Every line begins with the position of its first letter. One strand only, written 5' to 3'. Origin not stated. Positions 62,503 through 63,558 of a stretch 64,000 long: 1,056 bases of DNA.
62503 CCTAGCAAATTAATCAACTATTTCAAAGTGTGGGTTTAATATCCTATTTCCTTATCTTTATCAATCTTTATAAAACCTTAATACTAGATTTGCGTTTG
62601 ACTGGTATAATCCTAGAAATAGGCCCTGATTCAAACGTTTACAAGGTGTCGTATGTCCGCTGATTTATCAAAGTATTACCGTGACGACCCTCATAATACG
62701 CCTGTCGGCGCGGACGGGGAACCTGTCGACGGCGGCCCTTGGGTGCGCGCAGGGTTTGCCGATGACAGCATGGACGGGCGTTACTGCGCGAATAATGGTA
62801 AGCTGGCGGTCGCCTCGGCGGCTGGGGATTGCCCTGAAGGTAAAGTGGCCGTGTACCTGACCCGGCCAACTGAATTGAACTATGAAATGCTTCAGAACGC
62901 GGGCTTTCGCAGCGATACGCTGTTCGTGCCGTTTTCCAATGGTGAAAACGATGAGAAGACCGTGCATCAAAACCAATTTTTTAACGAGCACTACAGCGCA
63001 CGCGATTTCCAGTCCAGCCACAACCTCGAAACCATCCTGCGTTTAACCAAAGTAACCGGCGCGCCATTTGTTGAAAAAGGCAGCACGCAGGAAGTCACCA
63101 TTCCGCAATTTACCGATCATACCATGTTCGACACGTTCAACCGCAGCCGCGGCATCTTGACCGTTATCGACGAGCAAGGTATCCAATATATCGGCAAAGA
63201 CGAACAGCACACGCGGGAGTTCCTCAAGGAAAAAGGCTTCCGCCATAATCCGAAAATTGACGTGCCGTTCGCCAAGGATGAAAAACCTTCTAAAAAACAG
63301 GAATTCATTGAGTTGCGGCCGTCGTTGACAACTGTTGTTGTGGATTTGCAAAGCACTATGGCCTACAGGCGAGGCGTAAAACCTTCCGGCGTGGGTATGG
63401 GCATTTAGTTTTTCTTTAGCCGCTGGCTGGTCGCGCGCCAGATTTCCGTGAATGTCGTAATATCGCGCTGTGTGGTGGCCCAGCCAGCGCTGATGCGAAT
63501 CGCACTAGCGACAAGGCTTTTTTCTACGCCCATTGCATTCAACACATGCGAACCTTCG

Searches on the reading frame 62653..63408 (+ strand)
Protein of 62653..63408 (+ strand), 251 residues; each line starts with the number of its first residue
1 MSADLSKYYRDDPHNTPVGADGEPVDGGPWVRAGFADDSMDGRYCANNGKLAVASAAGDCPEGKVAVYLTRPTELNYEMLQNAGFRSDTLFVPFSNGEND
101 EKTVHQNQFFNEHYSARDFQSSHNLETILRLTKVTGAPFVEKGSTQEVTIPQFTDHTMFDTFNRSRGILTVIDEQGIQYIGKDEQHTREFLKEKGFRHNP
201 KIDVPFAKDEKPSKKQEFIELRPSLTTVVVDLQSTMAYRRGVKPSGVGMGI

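Call 76: find_encoding_contigs(protein=window:62653-63408:+, flank=10000, max_places=1)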
Protein window:62653-63408:+ (251 aa): 5 contigs read that carry it; 1 place shown.
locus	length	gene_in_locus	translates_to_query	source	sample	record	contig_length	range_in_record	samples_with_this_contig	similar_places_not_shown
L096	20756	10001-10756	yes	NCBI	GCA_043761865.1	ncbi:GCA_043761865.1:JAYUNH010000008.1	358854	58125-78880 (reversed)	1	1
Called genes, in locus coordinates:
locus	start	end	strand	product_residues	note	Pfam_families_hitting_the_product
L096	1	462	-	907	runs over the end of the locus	PF00521:DNA_topoisoIV, PF03989:DNA_gyraseA_C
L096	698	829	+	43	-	-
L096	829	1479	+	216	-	PF20329:DUF6624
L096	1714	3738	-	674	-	PF08439:Peptidase_M3_N, PF01432:Peptidase_M3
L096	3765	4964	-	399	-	-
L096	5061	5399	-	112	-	PF00111:Fer2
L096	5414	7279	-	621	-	PF00012:HSP70, PF06723:MreB_Mbl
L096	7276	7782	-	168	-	PF00226:DnaJ, PF07743:HSCB_C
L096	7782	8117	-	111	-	PF01521:Fe-S_biosyn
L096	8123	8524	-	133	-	PF01592:NifU_N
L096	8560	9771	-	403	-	PF00266:Aminotran_5, PF01212:Beta_elim_lyase, PF01041:DegT_DnrJ_EryC1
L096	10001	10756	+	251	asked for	-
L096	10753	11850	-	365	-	PF00266:Aminotran_5, PF01212:Beta_elim_lyase (weak)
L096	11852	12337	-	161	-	PF02082:Rrf2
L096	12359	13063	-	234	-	PF25087:GMPPB_C (faint), PF00132:Hexapep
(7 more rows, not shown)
